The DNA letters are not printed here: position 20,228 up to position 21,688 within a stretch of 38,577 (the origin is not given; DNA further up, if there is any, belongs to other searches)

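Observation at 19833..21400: Adenylation domain interrupted by a GAMT-like methyltransferase and split into two proteins at an ATGA overlap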

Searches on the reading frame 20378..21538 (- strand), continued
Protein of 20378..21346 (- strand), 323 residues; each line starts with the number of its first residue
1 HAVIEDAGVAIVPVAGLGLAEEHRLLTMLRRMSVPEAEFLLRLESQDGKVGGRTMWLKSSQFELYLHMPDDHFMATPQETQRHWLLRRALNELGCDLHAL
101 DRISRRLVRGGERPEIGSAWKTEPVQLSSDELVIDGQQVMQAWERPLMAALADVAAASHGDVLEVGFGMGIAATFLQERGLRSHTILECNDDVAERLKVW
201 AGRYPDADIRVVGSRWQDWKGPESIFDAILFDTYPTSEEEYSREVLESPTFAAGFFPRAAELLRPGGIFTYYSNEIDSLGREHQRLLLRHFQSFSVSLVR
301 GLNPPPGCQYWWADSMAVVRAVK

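Call 24: find_encoding_contigs(protein=P0022, flank=8000, max_places=2)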
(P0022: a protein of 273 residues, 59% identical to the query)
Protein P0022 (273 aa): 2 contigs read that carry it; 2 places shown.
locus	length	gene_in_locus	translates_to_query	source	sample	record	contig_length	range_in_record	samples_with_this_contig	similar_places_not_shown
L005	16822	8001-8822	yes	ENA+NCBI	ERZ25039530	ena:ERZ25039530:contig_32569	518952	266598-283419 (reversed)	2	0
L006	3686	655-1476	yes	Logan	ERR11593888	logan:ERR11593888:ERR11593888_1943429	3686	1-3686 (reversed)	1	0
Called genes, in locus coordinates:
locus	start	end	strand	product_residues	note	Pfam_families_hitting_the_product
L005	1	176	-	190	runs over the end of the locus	PF00254:FKBP_C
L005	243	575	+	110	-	PF02525:Flavodoxin_2 (weak), PF03358:FMN_red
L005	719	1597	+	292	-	PF01797:Y1_Tnp (weak)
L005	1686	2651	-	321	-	-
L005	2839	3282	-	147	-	-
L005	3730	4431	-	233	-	-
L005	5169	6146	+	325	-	PF08240:ADH_N, PF00107:ADH_zinc_N, PF13602:ADH_zinc_N_2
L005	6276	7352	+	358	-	-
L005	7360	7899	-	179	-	PF04542:Sigma70_r2, PF04545:Sigma70_r4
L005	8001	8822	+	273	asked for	PF27704:GuanidinoAc_N-MeTrfase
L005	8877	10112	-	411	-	PF13439:Glyco_transf_4, PF13579:Glyco_trans_4_4, PF13692:Glyco_trans_1_4, PF13524:Glyco_trans_1_2 (weak)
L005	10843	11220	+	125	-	-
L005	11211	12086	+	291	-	PF00899:ThiF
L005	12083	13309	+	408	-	-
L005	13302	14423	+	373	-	PF00583:Acetyltransf_1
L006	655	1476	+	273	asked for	PF27704:GuanidinoAc_N-MeTrfase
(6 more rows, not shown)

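Call 25: find_encoding_contigs(protein=P0040, flank=8000, max_places=2)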
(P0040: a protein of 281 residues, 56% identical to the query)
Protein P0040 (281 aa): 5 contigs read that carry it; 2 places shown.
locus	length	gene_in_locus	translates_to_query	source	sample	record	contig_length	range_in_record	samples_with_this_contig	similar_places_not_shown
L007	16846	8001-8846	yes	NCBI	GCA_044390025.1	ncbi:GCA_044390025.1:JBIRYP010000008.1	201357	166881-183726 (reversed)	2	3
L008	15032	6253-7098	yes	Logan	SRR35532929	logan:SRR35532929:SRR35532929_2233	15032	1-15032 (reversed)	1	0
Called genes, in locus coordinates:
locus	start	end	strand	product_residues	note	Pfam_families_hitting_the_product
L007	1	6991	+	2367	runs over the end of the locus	PF00668:Condensation, PF00501:AMP-binding, PF13193:AMP-binding_C, PF00550:PP-binding, PF00668:Condensation, PF00501:AMP-binding, PF00550:PP-binding, PF00975:Thioesterase, +1 more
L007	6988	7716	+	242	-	PF01177:Asp_Glu_race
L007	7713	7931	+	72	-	PF03621:MbtH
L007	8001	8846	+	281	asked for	PF27704:GuanidinoAc_N-MeTrfase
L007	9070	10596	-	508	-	PF00501:AMP-binding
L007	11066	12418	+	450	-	PF01565:FAD_binding_4, PF08031:BBE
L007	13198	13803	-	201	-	PF00440:TetR_N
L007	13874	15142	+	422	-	PF01565:FAD_binding_4, PF08031:BBE (weak)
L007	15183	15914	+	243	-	PF00376:MerR, PF13411:MerR_1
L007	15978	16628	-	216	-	PF11361:DUF3159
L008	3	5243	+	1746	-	?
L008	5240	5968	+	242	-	PF01177:Asp_Glu_race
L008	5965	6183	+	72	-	PF03621:MbtH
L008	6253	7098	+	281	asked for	PF27704:GuanidinoAc_N-MeTrfase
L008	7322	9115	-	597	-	PF00501:AMP-binding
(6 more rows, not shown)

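Call 26: find_encoding_contigs(protein=P0021, flank=8000, max_places=2)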
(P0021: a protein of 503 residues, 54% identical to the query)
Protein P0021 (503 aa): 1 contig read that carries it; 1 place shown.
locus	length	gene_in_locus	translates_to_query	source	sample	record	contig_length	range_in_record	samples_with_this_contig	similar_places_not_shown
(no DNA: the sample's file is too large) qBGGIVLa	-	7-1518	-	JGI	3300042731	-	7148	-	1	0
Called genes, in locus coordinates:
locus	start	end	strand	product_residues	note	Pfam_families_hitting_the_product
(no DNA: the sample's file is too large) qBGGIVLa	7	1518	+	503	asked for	PF00501:AMP-binding, PF27704:GuanidinoAc_N-MeTrfase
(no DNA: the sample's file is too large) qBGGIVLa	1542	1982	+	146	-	PF13193:AMP-binding_C (weak), PF00550:PP-binding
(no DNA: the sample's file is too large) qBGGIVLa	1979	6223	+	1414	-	PF00501:AMP-binding, PF13193:AMP-binding_C, PF00550:PP-binding, PF00668:Condensation, PF02668:TauD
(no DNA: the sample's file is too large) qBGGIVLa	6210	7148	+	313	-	?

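Call 42: find_related_loci(query=A1, collection=genome_contigs, flank=6000)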
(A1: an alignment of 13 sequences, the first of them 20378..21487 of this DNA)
Query A1 (370 aa) in genome_contigs; peptide patterns used: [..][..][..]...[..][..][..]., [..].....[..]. (x = any residue, [..] = any of these).
165 stretches matched a pattern; 146 encode a relative of the query (tblastn E <= 1e-3); the best 80 are kept; 80 distinct loci.
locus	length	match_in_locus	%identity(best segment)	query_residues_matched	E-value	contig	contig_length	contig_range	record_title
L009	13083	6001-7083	67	3-363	7e-143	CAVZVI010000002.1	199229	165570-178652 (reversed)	MAG: Bryobacterales bacterium isolate MFD02416.bin.1.290 genome assembly, contig: contig_103196, whole genome shotgun se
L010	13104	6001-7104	58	3-370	2e-138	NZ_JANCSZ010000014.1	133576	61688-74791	Massilia sp. YIM B04103 Scaffold14, whole genome shotgun sequence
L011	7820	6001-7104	58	3-370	2e-137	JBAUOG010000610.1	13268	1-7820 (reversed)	MAG: Bryobacteraceae bacterium isolate MFD04921_ilm_asm_bin2 k127_31811, whole genome shotgun sequence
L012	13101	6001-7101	56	3-369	1e-131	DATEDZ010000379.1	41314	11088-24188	MAG TPA_asm: Polyangiaceae bacterium isolate SMAG_U8720 k141_2156991, whole genome shotgun sequence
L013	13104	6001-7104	56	3-370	2e-128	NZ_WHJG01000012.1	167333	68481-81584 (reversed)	Massilia frigida strain CCM 8695 NODE_12_length_167333_cov_7.692230, whole genome shotgun sequence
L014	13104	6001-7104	57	3-370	2e-127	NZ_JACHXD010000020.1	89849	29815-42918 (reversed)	Pseudoduganella violacea strain CECT 8897 Ga0372442_20, whole genome shotgun sequence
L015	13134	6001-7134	52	1-370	2e-123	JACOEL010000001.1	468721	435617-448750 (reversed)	MAG: Nitrospira sp. isolate S2bin.17 NODE_15_length_468721_cov_52.323456, whole genome shotgun sequence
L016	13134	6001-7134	52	1-370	2e-122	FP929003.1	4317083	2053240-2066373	Candidatus Nitrospira defluvii chromosome, complete genome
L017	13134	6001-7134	51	1-370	3e-122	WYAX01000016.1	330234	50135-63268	MAG: Nitrospira defluvii isolate NOB1 k127_190941, whole genome shotgun sequence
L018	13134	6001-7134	50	1-370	9e-122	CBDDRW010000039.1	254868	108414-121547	uncultured bacterium isolate s9_102 genome assembly, contig: s9_102.fak141_2078648, whole genome shotgun sequence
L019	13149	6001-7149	53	1-370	9e-122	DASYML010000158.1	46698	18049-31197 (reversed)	MAG TPA_asm: Pyrinomonadaceae bacterium isolate SMAG_U4374 k141_264841, whole genome shotgun sequence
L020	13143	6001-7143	51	2-370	1e-121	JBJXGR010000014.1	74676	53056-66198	MAG: Bryobacteraceae bacterium isolate F1F2.bin.195 k127_7134479, whole genome shotgun sequence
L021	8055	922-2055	52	1-370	1e-121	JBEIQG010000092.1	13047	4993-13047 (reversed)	MAG: Nitrospira sp. isolate Sample-106-S6-bin-99 Sample_106_S6-bin_99-k141_931322, whole genome shotgun sequence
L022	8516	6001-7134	51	1-370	1e-121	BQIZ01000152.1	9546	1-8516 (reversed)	MAG: Nitrospirales bacterium NPIRA06 DNA, sequence152, whole genome shotgun sequence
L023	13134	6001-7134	51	1-370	1e-120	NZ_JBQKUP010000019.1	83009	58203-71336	Nitrospira sp. T9 6587_E_k141_24, whole genome shotgun sequence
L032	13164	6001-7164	46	1-370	3e-113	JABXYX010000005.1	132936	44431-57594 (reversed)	Brasilonema sp. CT11 contig81, whole genome shotgun sequence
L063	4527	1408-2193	52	109-370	4e-89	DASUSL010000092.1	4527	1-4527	MAG TPA_asm: Thermoanaerobaculia bacterium isolate SMAG_U1735 k141_404977, whole genome shotgun sequence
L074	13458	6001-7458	51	1-370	1e-84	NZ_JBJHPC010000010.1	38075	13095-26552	Streptomyces sp. YS-3 scaffold_9, whole genome shotgun sequence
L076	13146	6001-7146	40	2-370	4e-84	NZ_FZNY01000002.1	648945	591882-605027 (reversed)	Dokdonia pacifica strain DSM 25597, whole genome shotgun sequence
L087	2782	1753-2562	51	100-370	2e-79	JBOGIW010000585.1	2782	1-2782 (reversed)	MAG: Vicinamibacterales bacterium isolate M3-S_metawrap_bin.136 k127_3191303, whole genome shotgun sequence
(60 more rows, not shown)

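Call 61: search_protein_families(library=pfam, proteins=[L074:4699-7458:+, L019:7186-9054:+, L076:7149-9326:+, L016:7139-7780:+, L087:532-2562:+, L063:493-2193:+, L032:7261-11862:+], max_evalue=0.001)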
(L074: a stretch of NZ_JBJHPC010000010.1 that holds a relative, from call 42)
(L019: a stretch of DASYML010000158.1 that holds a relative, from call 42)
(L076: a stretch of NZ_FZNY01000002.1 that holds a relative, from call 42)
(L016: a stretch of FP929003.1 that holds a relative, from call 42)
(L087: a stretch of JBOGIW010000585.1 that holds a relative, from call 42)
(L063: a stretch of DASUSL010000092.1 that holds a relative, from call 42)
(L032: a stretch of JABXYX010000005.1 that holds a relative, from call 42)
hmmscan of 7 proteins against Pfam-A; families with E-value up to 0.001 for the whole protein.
L074:4699-7458:+ (920 aa): 4 families
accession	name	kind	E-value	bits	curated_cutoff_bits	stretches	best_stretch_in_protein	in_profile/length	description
PF00501.34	AMP-binding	-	1.1e-67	228.9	29.9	2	191-415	156-384/384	AMP-binding enzyme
PF00550.31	PP-binding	-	6.6e-15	55.6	20.8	1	572-635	2-67/67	Phosphopantetheine attachment site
PF13193.12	AMP-binding_C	-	3.2e-08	34.8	24.5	1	474-544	1-76/76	AMP-binding enzyme C-terminal domain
PF13649.12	Methyltransf_25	-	0.00029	21.9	27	0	759-828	1-70/97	Methyltransferase domain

L019:7186-9054:+ (623 aa): 10 families
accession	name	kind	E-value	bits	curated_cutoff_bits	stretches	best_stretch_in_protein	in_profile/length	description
PF08242.18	Methyltransf_12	-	2.6e-18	67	30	1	129-227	1-98/98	Methyltransferase domain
PF00550.31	PP-binding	-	6.1e-18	65.3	20.8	1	536-596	3-64/67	Phosphopantetheine attachment site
PF13649.12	Methyltransf_25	-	9e-17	62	27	1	128-225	1-97/97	Methyltransferase domain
PF08241.18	Methyltransf_11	-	9.3e-17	61.9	21.2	1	129-228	1-94/95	Methyltransferase domain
PF13847.12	Methyltransf_31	-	4.8e-16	59.2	27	1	127-237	6-114/145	Methyltransferase domain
PF13489.12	Methyltransf_23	-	1.3e-10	41.7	27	1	109-234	5-121/164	Methyltransferase domain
PF05175.20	MTS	-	8.5e-07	29.2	23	1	125-232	32-141/170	Methyltransferase small domain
PF01209.24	Ubie_methyltran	-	1.2e-06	28.6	20.1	1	124-229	47-151/233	ubiE/COQ5 methyltransferase family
PF05401.17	NodS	-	1.1e-05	25.8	24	1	127-234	46-149/201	Nodulation protein S (NodS)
PF13193.12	AMP-binding_C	-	1.2e-05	26.6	24.5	0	471-505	42-76/76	AMP-binding enzyme C-terminal domain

L076:7149-9326:+ (726 aa): 2 families
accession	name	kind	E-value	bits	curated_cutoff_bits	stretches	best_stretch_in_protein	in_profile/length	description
PF00668.25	Condensation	-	2.3e-62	211.7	30.6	1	270-713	2-455/456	Condensation domain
PF00550.31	PP-binding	-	5.3e-29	100.7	20.8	2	119-179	1-64/67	Phosphopantetheine attachment site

L016:7139-7780:+ (214 aa): 2 families
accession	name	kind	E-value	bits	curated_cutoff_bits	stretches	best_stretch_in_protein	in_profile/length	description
PF00550.31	PP-binding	-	2.3e-13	50.6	20.8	1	111-174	2-67/67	Phosphopantetheine attachment site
PF13193.12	AMP-binding_C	-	4.1e-06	28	24.5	1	31-81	26-76/76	AMP-binding enzyme C-terminal domain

L087:532-2562:+ (677 aa): 0 families

L063:493-2193:+ (567 aa): 0 families

L032:7261-11862:+ (1534 aa): 5 families
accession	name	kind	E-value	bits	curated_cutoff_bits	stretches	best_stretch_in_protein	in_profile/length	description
PF00668.25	Condensation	-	1.7e-121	406.6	30.6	1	204-649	3-455/456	Condensation domain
PF00501.34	AMP-binding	-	2.2e-86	290.5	29.9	1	670-1022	1-384/384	AMP-binding enzyme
PF00975.26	Thioesterase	-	6e-36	125.2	26.4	1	1270-1520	2-218/226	Thioesterase domain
PF00550.31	PP-binding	-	4.7e-34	116.9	20.8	2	121-183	3-67/67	Phosphopantetheine attachment site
PF13193.12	AMP-binding_C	-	7.9e-21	75.2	24.5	2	1081-1154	1-76/76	AMP-binding enzyme C-terminal domain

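Call 67: predict_structure(alignment_id=A2)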
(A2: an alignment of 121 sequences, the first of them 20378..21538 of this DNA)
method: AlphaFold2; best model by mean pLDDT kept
length: 387 residues; sequences in the alignment: 121
mean_pLDDT: 86.2   pTM: 0.75
mean pLDDT of the five models: 86.2, 86.0, 84.8, 84.1, 82.3
residues with pLDDT >= 90: 253; 70-90: 68; 50-70: 53; < 50: 13
segments of 3 or more residues with pLDDT < 50: 1-6, 49-51
pLDDT, mean of each block of 10 residues (from residue 1): 47 59 58 68 56 71 77 64 75 77 70 71 94 92 96 96 96 96 92 94 95 98 97 84 97 95 96 96 90 96 95 97 97 97 96 99 97 97 98
secondary structure, 60 per line:
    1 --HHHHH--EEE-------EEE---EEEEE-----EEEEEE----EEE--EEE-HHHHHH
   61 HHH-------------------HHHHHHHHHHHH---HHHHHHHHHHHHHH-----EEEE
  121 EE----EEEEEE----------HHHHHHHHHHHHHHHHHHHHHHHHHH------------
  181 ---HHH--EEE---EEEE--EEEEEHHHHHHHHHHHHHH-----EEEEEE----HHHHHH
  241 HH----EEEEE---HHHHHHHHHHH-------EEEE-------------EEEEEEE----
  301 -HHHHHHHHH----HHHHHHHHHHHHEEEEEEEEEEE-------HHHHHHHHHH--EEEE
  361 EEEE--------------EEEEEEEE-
elements in order: H3-7 E10-12 E20-22 E26-30 E36-41 E46-48 E51-53 H55-63 H83-94 H98-111 E117-122 E127-132 H143-168 E189-191 E195-198 E201-205 H206-219 E225-230 H235-242 E247-251 H255-265 E273-276 E290-296 H302-310 H315-326 E327-337 H345-354 E357-364 E379-386

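Call 71: fold_search(model_id=the predicted structure, library=pdb)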
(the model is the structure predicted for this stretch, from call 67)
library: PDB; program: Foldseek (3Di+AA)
matches with E <= 10: 1945; with E <= 0.001: 1372
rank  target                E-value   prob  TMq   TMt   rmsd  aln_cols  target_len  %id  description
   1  3orh_A                1.8e-18  1.00  0.48  0.78   3.3       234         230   34  Human guanidinoacetate N-methyltransferase with SAH (released 2010-09-15)
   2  3orh_B                1.2e-17  1.00  0.48  0.78   3.2       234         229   34  Human guanidinoacetate N-methyltransferase with SAH (released 2010-09-15)
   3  3orh_D                2.9e-17  1.00  0.47  0.81   2.6       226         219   34  Human guanidinoacetate N-methyltransferase with SAH (released 2010-09-15)
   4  1xcj                  4.7e-17  1.00  0.47  0.77   3.4       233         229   33  Guanidinoacetate methyltransferase containing S-adenosylhomocysteine and guanidinoacetate (released 2004-12-07)
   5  1khh_A                8.6e-14  1.00  0.41  0.79   2.7       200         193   34  Crystal Structure of Guanidinoacetate Methyltransferase from Rat Liver: A Template Structure of Protein Arginine Methy (released 2001-12-12)
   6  5wmm_A                1.8e-10  1.00  0.31  0.15  16.9       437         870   18  Crystal structure of an adenylation domain interrupted by a methylation domain (AMA4) from nonribosomal peptide synthe (released 2018-03-14)
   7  6o64_D                3.7e-10  1.00  0.39  0.53   4.9       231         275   16  Crystal Structure of Arabidopsis thaliana Spermidine Synthase isoform 2 (AtSPDS2) (released 2019-06-05)
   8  1mjf_B                7.7e-10  1.00  0.38  0.52   5.7       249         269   14  PUTATIVE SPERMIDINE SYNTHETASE FROM PYROCOCCUS FURIOSUS PFU-132382 (released 2002-09-18)
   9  1iy9_A                1.3e-09  1.00  0.37  0.51   6.6       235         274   17  Crystal structure of spermidine synthase (released 2002-10-30)
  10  6o63_C                1.9e-09  1.00  0.39  0.51   6.3       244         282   16  Crystal Structure of Arabidopsis thaliana Spermidine Synthase isoform 1 (AtSPDS1) (released 2019-06-05)
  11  2e5w_B                2.2e-09  1.00  0.37  0.51   4.0       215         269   18  Crystal structure of spermidine synthase from Pyrococcus horikoshii OT3 (released 2007-06-26)
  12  6o64_F                2.5e-09  1.00  0.38  0.50   4.2       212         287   16  Crystal Structure of Arabidopsis thaliana Spermidine Synthase isoform 2 (AtSPDS2) (released 2019-06-05)
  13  6o64_H                2.6e-09  1.00  0.41  0.55   5.3       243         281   15  Crystal Structure of Arabidopsis thaliana Spermidine Synthase isoform 2 (AtSPDS2) (released 2019-06-05)
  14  2zsu_B                2.6e-09  1.00  0.40  0.53   5.5       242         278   16  Crystal structure of spermidine synthase from Pyrococcus horikoshii OT3, P1 form (released 2008-10-21)
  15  6o64_C                2.8e-09  1.00  0.39  0.52   3.7       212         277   16  Crystal Structure of Arabidopsis thaliana Spermidine Synthase isoform 2 (AtSPDS2) (released 2019-06-05)
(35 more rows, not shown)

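Call 79: search_protein_families(library=pfam, proteins=[L016:1414-7134:+, L016:7780-12330:+, L076:3388-6339:+, L076:6352-7146:+, L010:3478-7104:+], max_evalue=0.0001)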
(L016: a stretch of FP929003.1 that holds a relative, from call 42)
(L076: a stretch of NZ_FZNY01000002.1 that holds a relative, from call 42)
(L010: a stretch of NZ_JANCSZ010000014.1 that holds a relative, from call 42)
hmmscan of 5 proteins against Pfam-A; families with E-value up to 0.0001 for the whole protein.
L016:1414-7134:+ (1907 aa): 5 families
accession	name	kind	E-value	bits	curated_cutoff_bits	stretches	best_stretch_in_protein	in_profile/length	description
PF00501.34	AMP-binding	-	4.5e-149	496.9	29.9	2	1155-1510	2-384/384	AMP-binding enzyme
PF00668.25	Condensation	-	6.2e-99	332.2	30.6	1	687-1131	3-453/456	Condensation domain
PF23024.1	AMP-dom_DIP2-like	-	2.3e-14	53.8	27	1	459-570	2-106/110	Disco-interacting protein 2-like, AMP domain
PF00550.31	PP-binding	-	3.4e-14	53.3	20.8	1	601-665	1-67/67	Phosphopantetheine attachment site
PF24919.1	Mug62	-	5.3e-05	23.3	27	0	466-566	31-144/164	Meiotically up-regulated gene 62 protein-like domain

L016:7780-12330:+ (1517 aa): 13 families
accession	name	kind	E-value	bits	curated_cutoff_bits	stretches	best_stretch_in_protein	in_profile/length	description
PF00109.32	ketoacyl-synt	-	6e-76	255.8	20.8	1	18-266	3-252/252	Beta-ketoacyl synthase, N-terminal domain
PF00698.26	Acyl_transf_1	-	2.1e-53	182.3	32.7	1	542-823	2-280/319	Acyl transferase domain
PF08659.16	KR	-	8.2e-48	163.1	22.6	1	1151-1328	1-179/180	KR domain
PF02801.28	Ketoacyl-synt_C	-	3e-42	143.8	20.8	1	274-392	1-118/119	Beta-ketoacyl synthase, C-terminal domain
PF16197.11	KAsynt_C_assoc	-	2.5e-20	73.4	33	1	395-510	1-111/111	Ketoacyl-synthetase C-terminal extension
PF22621.2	CurL-like_PKS_C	-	1e-18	67.4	27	1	459-521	2-64/64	CurL-like, PKS C-terminal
PF00106.31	adh_short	-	3.1e-16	59.9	26.6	1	1152-1323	2-175/195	short chain dehydrogenase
PF22336.2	RhiE-like_linker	-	1.6e-13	50.9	27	1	461-522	1-61/67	RhiE-like, KS-MAT linker domain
PF00550.31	PP-binding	-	6.2e-13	49.2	20.8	1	1425-1486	2-65/67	Phosphopantetheine attachment site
PF21394.3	Beta-ketacyl_N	-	1.4e-10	41.5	26.9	1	931-1036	3-104/170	Beta-ketoacyl synthase-like, N-terminal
PF13561.12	adh_short_C2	-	9.5e-10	38.9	27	1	1161-1311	7-156/236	Enoyl-(Acyl carrier protein) reductase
PF01370.27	Epimerase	-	1.3e-06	28.5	20.9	1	1154-1295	2-124/240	NAD dependent epimerase/dehydratase family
PF00108.29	Thiolase_N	-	6e-05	23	26.4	0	170-215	65-112/260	Thiolase, N-terminal domain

L076:3388-6339:+ (984 aa): 2 families
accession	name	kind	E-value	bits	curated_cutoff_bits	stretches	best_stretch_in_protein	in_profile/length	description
PF00668.25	Condensation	-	1.9e-93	314.1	30.6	1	43-482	4-453/456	Condensation domain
PF00501.34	AMP-binding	-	1.3e-85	288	29.9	1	507-851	3-384/384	AMP-binding enzyme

L076:6352-7146:+ (265 aa): 0 families

L010:3478-7104:+ (1209 aa): 2 families
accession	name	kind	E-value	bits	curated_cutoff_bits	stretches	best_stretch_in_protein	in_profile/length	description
PF00668.25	Condensation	-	1.5e-94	317.7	30.6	1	42-479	8-455/456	Condensation domain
PF00501.34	AMP-binding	-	8.3e-75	252.4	29.9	1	496-823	6-384/384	AMP-binding enzyme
